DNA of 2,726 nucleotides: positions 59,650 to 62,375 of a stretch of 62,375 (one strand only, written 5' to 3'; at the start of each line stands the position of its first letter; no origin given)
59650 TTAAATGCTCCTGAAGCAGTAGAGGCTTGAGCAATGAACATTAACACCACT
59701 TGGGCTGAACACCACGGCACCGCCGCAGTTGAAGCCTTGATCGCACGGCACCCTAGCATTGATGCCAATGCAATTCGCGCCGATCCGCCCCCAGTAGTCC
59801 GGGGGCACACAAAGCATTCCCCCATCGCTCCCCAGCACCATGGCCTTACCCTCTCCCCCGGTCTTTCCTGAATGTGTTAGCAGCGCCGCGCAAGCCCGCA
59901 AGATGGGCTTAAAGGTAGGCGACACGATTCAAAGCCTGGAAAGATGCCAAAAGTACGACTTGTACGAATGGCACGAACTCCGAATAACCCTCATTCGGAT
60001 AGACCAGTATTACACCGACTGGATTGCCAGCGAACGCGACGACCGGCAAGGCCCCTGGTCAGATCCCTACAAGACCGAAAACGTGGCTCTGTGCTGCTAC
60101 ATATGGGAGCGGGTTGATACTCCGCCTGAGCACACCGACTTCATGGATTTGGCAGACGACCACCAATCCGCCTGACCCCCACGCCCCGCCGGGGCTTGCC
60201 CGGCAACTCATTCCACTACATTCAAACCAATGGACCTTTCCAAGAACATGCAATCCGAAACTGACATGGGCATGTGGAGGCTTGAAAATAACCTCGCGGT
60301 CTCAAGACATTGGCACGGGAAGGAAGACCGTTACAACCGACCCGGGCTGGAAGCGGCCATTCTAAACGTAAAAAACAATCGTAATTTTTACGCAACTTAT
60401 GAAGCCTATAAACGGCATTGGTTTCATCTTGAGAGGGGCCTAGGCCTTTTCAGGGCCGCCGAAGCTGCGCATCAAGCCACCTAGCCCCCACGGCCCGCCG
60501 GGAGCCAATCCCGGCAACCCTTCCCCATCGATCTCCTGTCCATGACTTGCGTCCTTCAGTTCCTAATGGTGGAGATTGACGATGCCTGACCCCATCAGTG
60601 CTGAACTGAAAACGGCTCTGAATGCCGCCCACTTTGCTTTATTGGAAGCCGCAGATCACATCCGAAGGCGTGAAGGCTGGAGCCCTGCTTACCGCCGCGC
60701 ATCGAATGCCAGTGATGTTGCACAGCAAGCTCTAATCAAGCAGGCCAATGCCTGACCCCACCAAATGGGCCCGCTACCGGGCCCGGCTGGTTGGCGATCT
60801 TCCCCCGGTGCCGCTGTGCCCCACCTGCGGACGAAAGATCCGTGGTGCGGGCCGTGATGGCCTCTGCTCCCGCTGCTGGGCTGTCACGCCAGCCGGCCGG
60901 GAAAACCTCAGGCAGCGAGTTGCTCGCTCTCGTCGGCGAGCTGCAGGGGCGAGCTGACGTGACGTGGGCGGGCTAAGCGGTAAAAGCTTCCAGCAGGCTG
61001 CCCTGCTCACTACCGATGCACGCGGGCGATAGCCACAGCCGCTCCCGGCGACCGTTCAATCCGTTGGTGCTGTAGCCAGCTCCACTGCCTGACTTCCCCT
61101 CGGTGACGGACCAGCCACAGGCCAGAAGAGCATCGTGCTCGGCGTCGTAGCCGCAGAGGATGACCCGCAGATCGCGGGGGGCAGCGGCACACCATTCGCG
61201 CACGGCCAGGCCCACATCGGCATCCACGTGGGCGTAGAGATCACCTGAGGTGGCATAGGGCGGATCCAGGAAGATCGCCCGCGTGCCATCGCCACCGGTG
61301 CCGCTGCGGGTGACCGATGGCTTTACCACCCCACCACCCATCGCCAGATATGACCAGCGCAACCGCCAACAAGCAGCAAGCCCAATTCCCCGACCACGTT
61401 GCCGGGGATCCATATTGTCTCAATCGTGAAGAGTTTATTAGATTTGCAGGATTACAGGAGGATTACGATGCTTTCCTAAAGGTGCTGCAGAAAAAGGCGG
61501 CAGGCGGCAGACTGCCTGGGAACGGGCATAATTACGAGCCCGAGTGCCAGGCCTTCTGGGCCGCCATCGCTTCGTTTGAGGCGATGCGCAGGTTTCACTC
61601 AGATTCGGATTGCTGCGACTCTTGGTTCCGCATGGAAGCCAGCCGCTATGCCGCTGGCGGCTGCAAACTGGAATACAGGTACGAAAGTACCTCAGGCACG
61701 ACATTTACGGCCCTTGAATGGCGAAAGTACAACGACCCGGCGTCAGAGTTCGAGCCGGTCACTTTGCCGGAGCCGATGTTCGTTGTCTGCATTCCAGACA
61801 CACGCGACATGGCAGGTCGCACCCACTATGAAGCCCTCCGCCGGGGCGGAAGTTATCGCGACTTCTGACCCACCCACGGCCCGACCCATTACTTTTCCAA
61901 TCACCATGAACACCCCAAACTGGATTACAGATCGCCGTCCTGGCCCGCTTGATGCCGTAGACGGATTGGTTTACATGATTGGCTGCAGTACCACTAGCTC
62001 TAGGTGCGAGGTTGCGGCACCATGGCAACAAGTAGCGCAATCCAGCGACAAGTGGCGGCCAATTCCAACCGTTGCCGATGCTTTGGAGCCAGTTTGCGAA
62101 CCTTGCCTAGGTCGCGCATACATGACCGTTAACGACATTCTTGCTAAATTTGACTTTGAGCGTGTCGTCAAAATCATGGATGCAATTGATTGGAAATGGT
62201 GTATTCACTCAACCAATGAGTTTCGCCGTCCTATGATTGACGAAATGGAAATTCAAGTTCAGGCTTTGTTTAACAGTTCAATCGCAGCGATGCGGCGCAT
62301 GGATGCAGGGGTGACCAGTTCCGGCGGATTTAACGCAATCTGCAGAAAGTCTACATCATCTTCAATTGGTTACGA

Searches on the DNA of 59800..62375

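Call 63: search_rna_families(source=window, start=59800, end=62375, threshold=evalue, max_evalue=1)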
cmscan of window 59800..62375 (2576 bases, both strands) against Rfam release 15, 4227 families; matches with E-value up to 1: 0.
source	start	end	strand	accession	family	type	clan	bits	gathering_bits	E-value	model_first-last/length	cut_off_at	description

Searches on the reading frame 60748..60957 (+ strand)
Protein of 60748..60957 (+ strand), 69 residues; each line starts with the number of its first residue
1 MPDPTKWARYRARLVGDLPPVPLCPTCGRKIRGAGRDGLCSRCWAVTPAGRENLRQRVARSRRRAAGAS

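Call 15: search_protein_families(library=pfam, proteins=[window:60748-60957:+], max_evalue=0.01)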
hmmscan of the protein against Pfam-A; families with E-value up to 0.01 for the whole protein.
window:60748-60957:+ (69 aa): 2 families
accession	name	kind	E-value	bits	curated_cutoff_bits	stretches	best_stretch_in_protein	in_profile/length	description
PF18912.6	DZR_2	-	0.00015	22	27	1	22-48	8-33/56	Double zinc ribbon domain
PF23783.1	Zn_ribbon_TiaS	-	0.001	19.2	27.3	1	22-59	2-38/41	TiaS C-terminal zinc ribbon domain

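Call 16: search_protein_families(library=phrogs, proteins=[window:60748-60957:+], max_evalue=0.01)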
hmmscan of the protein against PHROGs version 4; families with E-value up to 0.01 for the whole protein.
window:60748-60957:+ (69 aa): 0 families

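Call 77: find_related_loci(query=A7, collection=viral_contigs, flank=6000)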
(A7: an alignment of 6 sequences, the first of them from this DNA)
Query A7 (69 aa) in viral_contigs; peptide patterns used: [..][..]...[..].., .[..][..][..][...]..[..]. (x = any residue, [..] = any of these).
190 stretches matched a pattern; 88 encode a relative of the query (tblastn E <= 1e-3); the best 80 are kept; 80 distinct loci.
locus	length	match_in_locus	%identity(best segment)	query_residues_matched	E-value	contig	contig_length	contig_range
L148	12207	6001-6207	97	1-69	1e-39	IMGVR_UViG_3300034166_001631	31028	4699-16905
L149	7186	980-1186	87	1-69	8e-35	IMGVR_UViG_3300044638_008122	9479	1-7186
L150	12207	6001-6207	87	1-69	8e-35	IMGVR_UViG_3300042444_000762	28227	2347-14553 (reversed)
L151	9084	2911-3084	93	1-58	3e-32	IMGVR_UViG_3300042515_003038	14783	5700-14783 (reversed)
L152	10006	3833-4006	91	1-58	2e-31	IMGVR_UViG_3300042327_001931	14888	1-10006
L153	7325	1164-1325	93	1-54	6e-31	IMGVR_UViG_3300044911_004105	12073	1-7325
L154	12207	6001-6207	93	1-69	4e-30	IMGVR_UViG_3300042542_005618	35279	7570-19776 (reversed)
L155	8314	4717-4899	84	1-59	3e-29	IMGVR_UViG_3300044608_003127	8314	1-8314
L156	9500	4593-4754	89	1-54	1e-28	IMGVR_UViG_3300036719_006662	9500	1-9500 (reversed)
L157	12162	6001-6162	87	1-54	2e-28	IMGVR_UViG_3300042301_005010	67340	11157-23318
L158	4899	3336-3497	87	1-54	2e-28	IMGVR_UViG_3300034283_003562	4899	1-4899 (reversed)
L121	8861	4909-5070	81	1-54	3e-26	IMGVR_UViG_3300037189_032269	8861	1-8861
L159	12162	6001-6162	81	1-54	3e-26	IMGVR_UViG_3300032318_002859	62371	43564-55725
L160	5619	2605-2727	95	18-58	1e-22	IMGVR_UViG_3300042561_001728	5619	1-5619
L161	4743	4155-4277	95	18-58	1e-22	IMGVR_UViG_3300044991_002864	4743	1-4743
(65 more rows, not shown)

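Call 89: search_solved_structures(query=A6, max_evalue=1)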
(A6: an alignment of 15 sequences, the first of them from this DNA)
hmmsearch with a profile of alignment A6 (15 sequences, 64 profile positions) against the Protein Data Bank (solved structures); distinct sequences matched with E-value up to 1: 27.
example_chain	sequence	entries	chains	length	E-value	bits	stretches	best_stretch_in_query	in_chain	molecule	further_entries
6tda_L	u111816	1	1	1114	0.00087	22.4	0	13-46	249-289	Chromatin structure-remodeling complex protein RSC8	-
7nhn_o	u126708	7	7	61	0.0064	19.6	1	21-46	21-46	30S ribosomal protein S14 type Z | Small ribosomal subunit protein uS14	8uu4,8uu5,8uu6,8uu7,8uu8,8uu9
3j9w_AN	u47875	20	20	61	0.0067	19.5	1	21-46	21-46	30S ribosomal protein uS14 | 30S ribosomal protein S14 | 30S ribosomal protein S14 type Z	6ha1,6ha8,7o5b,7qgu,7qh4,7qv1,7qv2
5njt_N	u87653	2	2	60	0.0069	19.5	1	21-46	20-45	30S ribosomal protein S14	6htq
8yp6_n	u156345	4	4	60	0.0075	19.4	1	22-46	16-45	Small ribosomal subunit protein uS14B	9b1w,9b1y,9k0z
32nj_N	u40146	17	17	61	0.0079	19.3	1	22-46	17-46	Small ribosomal subunit protein uS14B | 30S ribosomal protein S14 type Z | 30S Ribosomal Protein S14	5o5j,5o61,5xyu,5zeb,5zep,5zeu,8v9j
6o8w_n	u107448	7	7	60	0.014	18.5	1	21-46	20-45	30S ribosomal protein S14 type Z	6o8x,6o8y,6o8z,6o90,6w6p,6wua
7nhl_o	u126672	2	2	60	0.014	18.5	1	20-46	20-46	30S ribosomal protein S14 type Z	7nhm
7nhk_o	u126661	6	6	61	0.014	18.5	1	21-46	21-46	30S ribosomal protein S14 type Z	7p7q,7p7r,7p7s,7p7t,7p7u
5li0_n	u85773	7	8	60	0.017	18.2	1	20-46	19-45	30S ribosomal protein S14 type Z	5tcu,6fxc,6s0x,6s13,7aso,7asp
5nd8_n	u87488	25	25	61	0.018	18.2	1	20-46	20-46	30S ribosomal protein S14 type Z | Small ribosomal subunit protein uS14B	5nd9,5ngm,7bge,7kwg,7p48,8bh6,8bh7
8crx_S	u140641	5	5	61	0.032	17.3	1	20-46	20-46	30S ribosomal protein S14 type Z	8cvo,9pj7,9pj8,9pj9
5myj_AN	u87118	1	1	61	0.043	16.9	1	21-45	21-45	30S ribosomal protein S14 type Z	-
5v93_n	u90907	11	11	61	0.051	16.7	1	21-46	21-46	30S ribosomal protein S14 type Z | Small ribosomal subunit protein uS14B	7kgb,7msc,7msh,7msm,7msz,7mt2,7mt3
7ooc_M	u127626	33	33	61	0.056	16.6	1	17-46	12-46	30S ribosomal protein S14 type Z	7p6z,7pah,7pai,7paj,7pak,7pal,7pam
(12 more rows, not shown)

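Call 90: search_protein_families(library=ncbifam, proteins=[window:60748-60957:+], max_evalue=0.01)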
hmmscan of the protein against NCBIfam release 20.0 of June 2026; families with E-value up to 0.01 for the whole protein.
window:60748-60957:+ (69 aa): 0 families
